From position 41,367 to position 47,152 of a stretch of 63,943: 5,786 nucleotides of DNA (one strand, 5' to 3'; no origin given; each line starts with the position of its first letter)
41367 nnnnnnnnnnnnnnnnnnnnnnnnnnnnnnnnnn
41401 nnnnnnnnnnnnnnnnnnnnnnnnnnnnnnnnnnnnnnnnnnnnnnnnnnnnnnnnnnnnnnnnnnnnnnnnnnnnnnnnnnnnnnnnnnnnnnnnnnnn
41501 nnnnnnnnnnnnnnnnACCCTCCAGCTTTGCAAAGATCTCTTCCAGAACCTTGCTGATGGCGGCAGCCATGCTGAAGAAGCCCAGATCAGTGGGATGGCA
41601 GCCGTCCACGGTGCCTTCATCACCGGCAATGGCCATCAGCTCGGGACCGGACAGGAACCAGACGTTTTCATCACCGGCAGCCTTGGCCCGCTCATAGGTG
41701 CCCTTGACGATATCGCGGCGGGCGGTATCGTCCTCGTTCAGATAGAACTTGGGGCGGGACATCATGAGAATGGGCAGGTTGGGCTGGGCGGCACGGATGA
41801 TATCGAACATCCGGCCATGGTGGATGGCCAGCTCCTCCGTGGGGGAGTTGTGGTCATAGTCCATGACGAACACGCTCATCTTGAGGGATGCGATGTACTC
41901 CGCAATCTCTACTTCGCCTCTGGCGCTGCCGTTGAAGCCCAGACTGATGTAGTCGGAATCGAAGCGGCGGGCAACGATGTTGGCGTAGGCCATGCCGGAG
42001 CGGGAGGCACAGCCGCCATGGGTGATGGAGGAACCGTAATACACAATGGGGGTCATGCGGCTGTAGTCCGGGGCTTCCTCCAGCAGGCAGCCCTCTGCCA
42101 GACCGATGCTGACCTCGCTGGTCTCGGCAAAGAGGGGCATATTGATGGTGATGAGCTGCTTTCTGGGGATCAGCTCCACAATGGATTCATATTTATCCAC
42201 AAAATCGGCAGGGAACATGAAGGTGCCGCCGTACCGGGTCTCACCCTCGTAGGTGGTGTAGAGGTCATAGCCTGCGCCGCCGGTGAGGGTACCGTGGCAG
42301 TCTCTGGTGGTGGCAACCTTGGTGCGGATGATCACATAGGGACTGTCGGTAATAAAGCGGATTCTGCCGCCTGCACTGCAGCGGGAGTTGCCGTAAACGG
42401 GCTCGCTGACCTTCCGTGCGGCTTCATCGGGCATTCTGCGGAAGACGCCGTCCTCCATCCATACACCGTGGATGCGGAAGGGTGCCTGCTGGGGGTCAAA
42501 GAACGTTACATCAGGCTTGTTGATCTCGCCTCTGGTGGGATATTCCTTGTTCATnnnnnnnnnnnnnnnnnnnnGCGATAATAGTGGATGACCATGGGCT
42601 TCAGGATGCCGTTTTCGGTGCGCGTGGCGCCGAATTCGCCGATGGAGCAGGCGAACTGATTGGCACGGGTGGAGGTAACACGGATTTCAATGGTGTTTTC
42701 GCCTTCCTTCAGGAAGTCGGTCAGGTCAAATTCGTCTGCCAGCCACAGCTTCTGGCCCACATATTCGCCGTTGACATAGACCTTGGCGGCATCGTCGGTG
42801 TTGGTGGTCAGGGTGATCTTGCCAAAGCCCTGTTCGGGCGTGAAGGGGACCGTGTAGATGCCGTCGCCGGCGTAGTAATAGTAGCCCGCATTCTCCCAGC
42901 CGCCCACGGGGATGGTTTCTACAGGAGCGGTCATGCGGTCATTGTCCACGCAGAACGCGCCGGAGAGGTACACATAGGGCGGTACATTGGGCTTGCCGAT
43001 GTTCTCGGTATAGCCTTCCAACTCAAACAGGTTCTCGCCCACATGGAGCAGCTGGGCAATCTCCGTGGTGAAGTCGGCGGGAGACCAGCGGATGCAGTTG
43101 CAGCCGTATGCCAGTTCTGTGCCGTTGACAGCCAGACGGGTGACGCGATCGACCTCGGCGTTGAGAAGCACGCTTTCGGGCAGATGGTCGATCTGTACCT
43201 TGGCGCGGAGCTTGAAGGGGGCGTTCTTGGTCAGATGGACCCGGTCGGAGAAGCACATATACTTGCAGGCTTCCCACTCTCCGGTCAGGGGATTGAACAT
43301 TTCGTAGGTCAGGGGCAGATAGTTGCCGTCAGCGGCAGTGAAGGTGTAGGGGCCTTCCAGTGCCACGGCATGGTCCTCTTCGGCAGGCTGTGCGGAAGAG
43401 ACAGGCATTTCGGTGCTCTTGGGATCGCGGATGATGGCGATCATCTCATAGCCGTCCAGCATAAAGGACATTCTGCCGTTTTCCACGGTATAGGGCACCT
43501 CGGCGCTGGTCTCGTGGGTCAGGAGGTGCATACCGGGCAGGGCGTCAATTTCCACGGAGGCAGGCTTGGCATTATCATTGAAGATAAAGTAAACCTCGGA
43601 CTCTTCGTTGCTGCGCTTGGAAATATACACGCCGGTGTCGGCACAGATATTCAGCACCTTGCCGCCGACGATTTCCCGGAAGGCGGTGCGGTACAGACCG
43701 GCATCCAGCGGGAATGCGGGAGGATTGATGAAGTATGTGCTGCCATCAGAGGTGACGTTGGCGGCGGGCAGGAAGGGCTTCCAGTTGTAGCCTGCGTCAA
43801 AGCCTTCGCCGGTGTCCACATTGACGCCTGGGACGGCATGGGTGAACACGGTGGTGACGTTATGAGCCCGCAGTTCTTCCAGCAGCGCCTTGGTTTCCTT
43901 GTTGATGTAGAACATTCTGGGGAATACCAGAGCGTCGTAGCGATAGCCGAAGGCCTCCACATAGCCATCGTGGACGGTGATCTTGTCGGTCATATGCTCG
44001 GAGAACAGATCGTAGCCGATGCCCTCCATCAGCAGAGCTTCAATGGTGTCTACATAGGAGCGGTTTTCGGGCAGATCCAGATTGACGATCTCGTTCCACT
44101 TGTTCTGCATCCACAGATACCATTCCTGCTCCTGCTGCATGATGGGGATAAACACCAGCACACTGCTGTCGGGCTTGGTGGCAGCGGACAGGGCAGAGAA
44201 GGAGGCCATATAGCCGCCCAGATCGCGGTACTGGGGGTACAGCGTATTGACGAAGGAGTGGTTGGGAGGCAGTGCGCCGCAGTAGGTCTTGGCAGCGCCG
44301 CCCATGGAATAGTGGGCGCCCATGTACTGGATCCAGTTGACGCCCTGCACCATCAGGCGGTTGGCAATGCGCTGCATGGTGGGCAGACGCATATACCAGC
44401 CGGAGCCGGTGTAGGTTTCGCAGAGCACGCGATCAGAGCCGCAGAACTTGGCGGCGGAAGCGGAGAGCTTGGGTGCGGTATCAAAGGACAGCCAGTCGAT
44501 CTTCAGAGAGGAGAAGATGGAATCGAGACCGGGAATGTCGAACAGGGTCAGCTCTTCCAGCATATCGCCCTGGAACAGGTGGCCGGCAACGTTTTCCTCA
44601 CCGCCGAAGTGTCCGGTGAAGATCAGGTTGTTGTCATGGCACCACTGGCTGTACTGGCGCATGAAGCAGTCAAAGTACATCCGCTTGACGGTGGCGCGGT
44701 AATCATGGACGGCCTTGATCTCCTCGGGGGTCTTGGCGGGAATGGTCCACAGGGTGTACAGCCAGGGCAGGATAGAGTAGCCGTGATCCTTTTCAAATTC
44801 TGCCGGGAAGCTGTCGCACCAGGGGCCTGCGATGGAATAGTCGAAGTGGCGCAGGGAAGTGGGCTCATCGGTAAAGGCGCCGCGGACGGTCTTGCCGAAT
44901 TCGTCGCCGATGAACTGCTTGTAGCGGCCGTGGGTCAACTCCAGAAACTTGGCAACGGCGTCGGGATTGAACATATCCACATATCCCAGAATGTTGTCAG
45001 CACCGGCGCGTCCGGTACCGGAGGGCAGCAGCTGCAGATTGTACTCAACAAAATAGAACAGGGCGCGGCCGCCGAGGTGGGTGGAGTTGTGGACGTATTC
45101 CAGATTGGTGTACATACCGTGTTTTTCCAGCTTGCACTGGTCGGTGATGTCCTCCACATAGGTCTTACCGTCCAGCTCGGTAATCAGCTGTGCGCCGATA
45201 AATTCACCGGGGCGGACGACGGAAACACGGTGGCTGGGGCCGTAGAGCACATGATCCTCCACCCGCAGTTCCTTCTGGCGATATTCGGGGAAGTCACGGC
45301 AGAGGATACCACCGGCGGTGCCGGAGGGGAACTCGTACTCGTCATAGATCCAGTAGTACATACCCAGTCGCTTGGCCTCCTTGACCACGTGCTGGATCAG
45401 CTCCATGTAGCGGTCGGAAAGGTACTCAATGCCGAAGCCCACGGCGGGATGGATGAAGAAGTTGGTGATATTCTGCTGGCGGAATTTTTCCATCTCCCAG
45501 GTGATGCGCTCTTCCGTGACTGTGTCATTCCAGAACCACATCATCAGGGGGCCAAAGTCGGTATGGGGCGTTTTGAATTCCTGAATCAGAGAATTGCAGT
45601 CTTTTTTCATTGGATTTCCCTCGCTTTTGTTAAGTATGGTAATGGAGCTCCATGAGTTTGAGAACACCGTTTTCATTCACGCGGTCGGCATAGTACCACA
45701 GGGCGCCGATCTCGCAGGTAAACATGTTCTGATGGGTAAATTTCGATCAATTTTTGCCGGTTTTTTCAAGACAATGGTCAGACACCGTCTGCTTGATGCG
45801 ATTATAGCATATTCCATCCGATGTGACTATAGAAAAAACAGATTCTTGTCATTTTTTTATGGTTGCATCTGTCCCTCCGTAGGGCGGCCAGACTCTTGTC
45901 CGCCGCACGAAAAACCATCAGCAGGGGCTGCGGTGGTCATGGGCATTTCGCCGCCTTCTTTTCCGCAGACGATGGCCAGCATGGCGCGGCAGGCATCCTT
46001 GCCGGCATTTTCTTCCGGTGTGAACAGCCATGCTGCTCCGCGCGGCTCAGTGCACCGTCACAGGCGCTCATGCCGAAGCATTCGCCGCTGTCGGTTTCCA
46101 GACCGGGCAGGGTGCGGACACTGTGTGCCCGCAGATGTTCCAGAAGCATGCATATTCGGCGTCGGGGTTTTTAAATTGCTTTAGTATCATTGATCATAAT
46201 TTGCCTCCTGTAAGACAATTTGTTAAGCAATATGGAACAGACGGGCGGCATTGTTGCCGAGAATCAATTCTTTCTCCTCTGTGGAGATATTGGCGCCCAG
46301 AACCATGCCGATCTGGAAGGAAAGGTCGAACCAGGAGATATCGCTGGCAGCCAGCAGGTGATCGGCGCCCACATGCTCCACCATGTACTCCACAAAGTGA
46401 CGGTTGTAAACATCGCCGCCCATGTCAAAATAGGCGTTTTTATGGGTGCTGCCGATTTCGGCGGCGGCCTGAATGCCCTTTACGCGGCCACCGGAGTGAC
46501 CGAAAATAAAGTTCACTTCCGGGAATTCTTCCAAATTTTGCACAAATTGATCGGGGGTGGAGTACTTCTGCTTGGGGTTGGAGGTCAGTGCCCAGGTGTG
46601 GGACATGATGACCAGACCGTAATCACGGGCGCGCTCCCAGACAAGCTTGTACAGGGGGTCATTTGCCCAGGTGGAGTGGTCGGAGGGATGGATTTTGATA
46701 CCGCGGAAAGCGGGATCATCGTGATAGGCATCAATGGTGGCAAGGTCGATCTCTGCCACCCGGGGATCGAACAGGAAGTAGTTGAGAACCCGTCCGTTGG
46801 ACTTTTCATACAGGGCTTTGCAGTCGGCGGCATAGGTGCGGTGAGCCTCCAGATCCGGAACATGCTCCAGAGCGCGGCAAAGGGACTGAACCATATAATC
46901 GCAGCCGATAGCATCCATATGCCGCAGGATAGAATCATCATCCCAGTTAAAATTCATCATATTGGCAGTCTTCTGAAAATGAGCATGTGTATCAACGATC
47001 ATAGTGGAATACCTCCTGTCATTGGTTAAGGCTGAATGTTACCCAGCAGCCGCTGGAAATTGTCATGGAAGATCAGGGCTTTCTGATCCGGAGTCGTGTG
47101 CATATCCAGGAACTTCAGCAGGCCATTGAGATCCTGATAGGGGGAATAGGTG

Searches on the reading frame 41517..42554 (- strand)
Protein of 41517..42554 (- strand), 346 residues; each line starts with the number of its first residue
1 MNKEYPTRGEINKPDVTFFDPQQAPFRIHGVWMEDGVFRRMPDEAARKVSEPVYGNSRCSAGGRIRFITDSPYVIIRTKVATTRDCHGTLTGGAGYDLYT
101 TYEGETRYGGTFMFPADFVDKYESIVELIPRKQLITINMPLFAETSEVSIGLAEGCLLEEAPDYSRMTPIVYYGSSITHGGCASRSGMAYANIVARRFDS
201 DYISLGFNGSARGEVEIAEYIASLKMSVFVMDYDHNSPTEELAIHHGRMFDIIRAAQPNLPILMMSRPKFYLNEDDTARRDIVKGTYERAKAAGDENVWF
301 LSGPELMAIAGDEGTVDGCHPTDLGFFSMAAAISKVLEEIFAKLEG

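Call 10: search_protein_families(library=pfam, proteins=[window:41517-42554:-], max_evalue=0.001)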
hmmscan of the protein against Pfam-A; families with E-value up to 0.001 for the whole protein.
window:41517-42554:- (346 aa): 3 families
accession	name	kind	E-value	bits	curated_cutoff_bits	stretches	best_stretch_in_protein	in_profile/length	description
PF14606.12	Lipase_GDSL_3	-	1.6e-35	123.4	27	1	169-338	3-178/178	GDSL-like Lipase/Acylhydrolase family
PF14607.12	GxDLY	-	6.9e-21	75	27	1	17-155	2-143/146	N-terminus of Esterase_SGNH_hydro-type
PF13472.12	Lipase_GDSL_2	-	2.9e-08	34.8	32.9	1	173-325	2-175/178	GDSL-like Lipase/Acylhydrolase family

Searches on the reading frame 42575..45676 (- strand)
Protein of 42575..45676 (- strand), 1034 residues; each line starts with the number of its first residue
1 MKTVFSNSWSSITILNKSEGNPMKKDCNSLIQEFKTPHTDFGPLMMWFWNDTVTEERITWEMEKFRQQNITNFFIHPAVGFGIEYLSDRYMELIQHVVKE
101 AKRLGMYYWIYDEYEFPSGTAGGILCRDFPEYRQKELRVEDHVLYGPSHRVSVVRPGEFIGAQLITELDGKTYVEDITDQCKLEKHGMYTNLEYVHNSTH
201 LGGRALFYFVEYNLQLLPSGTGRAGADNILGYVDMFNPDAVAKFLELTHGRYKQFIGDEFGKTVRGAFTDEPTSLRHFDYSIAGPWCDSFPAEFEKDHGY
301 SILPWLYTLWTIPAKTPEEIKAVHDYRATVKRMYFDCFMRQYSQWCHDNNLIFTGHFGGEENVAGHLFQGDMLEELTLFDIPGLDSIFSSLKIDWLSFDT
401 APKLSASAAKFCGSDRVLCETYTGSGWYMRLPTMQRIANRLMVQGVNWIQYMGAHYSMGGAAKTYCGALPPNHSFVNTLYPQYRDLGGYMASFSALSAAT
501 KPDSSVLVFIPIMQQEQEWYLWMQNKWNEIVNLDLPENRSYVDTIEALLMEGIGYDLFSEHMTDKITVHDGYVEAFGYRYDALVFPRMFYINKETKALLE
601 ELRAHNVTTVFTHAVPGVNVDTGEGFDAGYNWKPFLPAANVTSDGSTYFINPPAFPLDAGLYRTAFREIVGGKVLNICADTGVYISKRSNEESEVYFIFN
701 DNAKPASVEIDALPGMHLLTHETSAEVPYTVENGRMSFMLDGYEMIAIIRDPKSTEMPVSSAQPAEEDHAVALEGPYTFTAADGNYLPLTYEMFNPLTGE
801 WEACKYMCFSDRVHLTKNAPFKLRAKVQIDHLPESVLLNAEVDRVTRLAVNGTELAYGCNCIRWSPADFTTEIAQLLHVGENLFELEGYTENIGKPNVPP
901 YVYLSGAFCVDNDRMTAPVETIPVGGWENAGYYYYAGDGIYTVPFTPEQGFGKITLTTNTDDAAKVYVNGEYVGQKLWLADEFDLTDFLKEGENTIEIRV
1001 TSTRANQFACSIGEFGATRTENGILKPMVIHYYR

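Call 10: search_protein_families(library=pfam, proteins=[window:42575-45676:-], max_evalue=0.001)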
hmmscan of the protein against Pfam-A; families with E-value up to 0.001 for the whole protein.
window:42575-45676:- (1034 aa): 5 families
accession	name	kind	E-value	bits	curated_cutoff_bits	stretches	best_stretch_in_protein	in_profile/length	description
PF17132.9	Glyco_hydro_106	-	2.6e-13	49.8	29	1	233-448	268-478/743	alpha-L-rhamnosidase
PF02837.24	Glyco_hydro_2_N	-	5.6e-05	23.6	28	1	960-1000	91-133/169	Glycosyl hydrolases family 2, sugar binding domain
PF12733.13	Cadherin-like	-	0.0003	21.6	24.2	0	953-1004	30-75/89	Cadherin-like beta sandwich domain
PF22666.2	Glyco_hydro_2_N2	-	0.00046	20.7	27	0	960-1005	75-122/167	Glycosyl hydrolase 2 galactose-binding domain-like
PF22820.2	TcaA_3rd_4th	-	0.00083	19.7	27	0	953-1001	4-49/73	TcaA protein 3rd/4th domain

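Call 19: search_protein_families(library=ncbifam, proteins=[window:42575-45676:-], max_evalue=0.001)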
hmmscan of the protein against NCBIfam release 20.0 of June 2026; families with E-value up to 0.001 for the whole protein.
window:42575-45676:- (1034 aa): 4 families
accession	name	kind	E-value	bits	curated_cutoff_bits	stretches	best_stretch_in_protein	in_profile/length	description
NF049897.1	AlphaRhamBT4145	equivalog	6.6e-31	107.1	1300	2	279-617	233-575/897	alpha-L-rhamnosidase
NF045579.1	rhamnoside_JR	domain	2e-07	31.2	50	1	929-1008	32-116/123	glycosylhydrolase-like jelly roll fold domain-containing protein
NF007666.0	PRK10340.1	equivalog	0.00036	18.5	1284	1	959-1001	134-178/1030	beta-galactosidase subunit alpha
NF052611.1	beta_gal_Bga2A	equivalog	0.00065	17.8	999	1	961-1001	140-182/1007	beta-galactosidase, LacZ type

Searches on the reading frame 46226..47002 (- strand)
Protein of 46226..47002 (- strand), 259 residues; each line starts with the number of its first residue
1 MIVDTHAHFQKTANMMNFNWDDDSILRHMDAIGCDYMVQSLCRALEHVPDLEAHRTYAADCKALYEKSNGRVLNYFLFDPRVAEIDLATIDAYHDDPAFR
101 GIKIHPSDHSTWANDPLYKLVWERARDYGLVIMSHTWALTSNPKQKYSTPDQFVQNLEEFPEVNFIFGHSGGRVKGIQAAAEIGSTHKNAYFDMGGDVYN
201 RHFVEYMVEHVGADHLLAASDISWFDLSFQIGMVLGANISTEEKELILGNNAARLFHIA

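Call 3: search_protein_families(library=pfam, proteins=[window:46226-47002:-], max_evalue=1)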
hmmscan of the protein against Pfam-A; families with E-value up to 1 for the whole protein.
window:46226-47002:- (259 aa): 1 family
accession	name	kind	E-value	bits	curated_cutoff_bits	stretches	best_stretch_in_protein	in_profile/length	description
PF04909.20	Amidohydro_2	-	2.2e-23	83.9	26.4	1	3-257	1-288/289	Amidohydrolase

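Call 4: search_protein_families(library=ncbifam, proteins=[window:46226-47002:-], max_evalue=1)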
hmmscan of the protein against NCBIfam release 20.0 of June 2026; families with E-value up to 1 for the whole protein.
window:46226-47002:- (259 aa): 0 families
